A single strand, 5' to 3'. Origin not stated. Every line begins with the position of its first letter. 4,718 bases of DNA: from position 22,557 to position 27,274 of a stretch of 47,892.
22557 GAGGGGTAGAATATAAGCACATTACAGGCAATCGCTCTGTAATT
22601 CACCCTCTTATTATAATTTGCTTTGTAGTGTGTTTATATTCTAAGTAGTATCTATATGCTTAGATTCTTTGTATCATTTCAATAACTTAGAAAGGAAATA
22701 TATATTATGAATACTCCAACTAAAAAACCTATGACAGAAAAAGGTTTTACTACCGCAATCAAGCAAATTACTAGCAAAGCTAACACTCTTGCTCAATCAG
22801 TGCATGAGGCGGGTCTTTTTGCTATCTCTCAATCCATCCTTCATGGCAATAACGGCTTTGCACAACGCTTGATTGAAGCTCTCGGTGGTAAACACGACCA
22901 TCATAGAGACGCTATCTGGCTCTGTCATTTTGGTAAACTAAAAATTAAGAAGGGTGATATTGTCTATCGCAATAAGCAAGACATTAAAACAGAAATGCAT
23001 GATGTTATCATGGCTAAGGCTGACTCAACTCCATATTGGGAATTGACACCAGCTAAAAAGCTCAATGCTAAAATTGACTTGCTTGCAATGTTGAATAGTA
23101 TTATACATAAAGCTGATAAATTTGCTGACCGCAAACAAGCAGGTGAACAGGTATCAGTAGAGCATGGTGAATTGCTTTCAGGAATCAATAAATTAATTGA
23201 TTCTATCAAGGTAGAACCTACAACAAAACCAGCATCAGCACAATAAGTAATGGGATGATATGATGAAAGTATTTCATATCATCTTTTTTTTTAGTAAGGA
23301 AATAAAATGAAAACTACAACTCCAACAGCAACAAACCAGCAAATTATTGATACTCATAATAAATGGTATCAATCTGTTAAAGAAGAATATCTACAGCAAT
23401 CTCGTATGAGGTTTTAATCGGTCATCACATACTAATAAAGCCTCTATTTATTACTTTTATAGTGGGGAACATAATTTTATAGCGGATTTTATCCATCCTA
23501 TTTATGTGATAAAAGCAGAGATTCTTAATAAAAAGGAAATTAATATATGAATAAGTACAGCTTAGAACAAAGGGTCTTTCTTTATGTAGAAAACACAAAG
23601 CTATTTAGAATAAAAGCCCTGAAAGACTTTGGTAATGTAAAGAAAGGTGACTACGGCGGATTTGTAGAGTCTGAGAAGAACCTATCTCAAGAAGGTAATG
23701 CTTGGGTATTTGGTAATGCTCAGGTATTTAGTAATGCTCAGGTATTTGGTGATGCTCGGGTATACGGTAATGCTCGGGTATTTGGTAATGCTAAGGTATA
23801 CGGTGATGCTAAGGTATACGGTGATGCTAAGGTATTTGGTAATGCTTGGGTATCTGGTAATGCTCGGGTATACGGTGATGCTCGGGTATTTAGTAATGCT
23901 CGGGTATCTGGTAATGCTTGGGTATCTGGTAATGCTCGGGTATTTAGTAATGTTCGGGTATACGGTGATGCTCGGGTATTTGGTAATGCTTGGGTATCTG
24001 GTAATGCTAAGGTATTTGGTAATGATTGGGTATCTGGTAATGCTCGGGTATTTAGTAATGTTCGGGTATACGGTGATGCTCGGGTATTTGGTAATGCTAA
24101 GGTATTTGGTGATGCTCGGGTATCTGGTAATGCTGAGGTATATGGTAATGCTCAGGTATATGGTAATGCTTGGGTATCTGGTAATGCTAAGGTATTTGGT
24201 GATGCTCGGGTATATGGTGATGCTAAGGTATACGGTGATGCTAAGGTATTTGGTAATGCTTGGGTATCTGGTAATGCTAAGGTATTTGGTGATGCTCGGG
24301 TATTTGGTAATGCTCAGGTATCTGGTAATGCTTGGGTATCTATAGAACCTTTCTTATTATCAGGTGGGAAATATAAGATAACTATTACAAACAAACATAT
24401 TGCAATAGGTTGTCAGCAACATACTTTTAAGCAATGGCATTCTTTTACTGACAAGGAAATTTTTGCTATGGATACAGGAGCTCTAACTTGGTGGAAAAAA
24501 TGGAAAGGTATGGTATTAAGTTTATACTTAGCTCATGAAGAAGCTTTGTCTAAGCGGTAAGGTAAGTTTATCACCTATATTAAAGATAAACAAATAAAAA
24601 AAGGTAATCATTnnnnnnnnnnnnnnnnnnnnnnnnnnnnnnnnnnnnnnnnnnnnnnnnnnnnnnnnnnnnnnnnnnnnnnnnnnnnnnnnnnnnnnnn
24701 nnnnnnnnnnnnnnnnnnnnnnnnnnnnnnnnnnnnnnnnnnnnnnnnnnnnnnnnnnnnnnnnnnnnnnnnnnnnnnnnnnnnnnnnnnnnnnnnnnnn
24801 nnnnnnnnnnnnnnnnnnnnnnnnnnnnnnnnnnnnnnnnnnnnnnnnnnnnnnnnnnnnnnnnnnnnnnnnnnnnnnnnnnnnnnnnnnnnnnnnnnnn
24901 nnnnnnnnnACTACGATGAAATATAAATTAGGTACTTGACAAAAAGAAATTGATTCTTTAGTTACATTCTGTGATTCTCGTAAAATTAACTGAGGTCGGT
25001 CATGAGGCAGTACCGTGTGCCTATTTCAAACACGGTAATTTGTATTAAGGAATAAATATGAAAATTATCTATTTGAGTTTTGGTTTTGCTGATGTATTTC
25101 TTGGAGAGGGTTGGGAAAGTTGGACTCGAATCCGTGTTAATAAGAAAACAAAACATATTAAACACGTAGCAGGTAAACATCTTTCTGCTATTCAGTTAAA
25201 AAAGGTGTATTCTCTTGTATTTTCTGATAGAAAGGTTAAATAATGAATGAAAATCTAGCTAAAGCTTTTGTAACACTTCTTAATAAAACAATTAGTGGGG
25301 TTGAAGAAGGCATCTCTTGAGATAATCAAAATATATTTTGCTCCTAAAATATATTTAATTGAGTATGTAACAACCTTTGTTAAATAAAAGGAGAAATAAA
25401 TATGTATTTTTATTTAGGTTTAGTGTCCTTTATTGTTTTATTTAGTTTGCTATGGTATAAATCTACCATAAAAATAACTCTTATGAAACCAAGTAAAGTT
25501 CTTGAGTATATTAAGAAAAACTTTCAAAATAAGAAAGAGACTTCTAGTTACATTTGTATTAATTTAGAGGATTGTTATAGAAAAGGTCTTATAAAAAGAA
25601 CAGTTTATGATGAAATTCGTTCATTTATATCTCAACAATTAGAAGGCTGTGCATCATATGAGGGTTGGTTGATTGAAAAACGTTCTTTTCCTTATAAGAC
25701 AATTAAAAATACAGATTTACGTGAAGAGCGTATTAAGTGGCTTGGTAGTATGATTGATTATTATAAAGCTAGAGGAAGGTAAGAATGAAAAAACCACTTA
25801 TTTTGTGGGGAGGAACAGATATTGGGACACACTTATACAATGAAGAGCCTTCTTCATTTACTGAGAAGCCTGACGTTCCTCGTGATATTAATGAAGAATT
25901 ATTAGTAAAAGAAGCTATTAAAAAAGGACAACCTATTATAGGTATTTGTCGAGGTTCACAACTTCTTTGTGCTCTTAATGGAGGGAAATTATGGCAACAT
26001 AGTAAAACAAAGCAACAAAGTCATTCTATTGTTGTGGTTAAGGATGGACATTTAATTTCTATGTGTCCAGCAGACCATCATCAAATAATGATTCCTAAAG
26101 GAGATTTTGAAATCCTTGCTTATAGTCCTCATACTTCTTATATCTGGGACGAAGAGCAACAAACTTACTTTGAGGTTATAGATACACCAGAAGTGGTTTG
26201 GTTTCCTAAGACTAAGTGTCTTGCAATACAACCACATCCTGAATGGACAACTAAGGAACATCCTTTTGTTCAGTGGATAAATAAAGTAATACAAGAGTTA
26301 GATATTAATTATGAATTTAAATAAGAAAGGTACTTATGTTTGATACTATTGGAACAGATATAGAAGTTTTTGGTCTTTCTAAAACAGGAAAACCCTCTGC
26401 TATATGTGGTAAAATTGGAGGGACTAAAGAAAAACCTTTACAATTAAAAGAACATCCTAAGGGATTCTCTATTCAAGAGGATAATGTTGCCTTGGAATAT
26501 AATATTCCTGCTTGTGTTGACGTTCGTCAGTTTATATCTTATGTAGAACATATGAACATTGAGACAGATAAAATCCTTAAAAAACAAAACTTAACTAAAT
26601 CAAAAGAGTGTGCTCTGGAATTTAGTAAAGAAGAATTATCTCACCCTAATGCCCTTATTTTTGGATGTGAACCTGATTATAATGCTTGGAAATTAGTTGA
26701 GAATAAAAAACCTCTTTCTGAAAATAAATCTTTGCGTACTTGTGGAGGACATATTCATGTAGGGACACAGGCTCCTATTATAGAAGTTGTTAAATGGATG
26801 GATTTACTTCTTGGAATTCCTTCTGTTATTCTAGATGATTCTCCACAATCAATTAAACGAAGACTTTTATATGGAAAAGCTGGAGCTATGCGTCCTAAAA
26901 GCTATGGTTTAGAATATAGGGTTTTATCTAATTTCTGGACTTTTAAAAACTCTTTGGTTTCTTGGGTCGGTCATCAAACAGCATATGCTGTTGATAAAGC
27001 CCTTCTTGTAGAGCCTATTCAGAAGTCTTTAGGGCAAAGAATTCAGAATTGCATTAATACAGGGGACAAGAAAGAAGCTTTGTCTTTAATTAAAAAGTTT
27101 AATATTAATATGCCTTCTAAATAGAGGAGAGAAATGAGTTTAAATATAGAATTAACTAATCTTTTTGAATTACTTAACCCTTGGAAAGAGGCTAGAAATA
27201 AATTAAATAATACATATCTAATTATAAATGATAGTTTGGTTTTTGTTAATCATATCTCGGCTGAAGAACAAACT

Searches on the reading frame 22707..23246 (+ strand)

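Call 12: search_protein_families(library=phrogs, proteins=[window:22707-23246:+])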
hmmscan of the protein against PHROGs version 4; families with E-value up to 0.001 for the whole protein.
window:22707-23246:+ (179 aa): 1 family
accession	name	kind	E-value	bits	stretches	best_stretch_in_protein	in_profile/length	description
phrog_1448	-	unknown function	5.3e-17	63.1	1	4-170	15-180/190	-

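Call 20: search_protein_families(library=pfam, proteins=[window:22707-23246:+])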
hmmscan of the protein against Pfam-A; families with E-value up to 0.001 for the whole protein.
window:22707-23246:+ (179 aa): 0 families

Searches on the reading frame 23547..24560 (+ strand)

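Call 12: search_protein_families(library=phrogs, proteins=[window:23547-24560:+])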
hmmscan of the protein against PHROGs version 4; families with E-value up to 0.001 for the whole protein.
window:23547-24560:+ (337 aa): 18 families
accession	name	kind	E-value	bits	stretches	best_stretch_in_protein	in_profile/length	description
phrog_7964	-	unknown function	6.2e-105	351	2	2-162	26-192/269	-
phrog_5070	-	unknown function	1.9e-101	338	2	2-148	3-149/182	-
phrog_20532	-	unknown function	1.8e-31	109.6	0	66-84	1-19/100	-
phrog_31248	-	unknown function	2e-17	64.7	3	191-262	77-148/200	-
phrog_20149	-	unknown function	2.5e-16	60.5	1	2-52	3-53/53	-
phrog_36281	-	unknown function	3.4e-16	60.5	2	110-202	176-268/290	-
phrog_6566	-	unknown function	1.6e-09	38.4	0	242-281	93-134/147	-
phrog_31567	-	unknown function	7.4e-09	36.7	1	267-326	76-136/151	-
phrog_697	-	head and packaging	3.8e-07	28.8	1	66-183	1154-1268/2079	structural protein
phrog_4549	-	tail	2.1e-06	27.2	0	66-153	586-667/869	tail fiber protein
phrog_37032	-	unknown function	3.2e-06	28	1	268-314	29-77/110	-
phrog_17490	-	unknown function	3.2e-06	27.8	0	222-264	72-120/266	-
phrog_8215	-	tail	4.1e-06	26.4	1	58-238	136-308/1000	baseplate wedge initiator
phrog_5353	-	unknown function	8.3e-06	26.5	0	122-270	31-179/256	-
phrog_37659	-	unknown function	0.00016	22.6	0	91-116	21-46/57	-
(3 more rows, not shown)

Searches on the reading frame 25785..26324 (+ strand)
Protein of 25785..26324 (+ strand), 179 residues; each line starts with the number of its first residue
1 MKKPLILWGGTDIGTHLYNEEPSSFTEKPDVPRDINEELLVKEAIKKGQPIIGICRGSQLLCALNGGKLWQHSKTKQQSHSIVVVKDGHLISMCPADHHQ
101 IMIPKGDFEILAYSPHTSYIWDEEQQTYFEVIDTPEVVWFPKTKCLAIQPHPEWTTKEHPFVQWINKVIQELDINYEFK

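Call 20: search_protein_families(library=pfam, proteins=[window:25785-26324:+])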
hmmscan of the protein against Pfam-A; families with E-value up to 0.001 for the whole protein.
window:25785-26324:+ (179 aa): 2 families
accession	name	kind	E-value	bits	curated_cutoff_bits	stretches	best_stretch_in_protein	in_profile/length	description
PF07722.19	Peptidase_C26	-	6.7e-18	65.7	20.5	1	5-95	62-158/219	Peptidase C26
PF00117.34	GATase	-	4e-07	30.3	22.8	1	37-159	61-178/190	Glutamine amidotransferase class-I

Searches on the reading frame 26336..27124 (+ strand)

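Call 20: search_protein_families(library=pfam, proteins=[window:26336-27124:+])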
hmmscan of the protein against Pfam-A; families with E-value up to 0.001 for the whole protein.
window:26336-27124:+ (262 aa): 1 family
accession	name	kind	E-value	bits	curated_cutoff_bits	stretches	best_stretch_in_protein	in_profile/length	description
PF14395.11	COOH-NH2_lig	-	1.2e-12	48.1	25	1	135-201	93-160/254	Phage phiEco32-like COOH.NH2 ligase-type 2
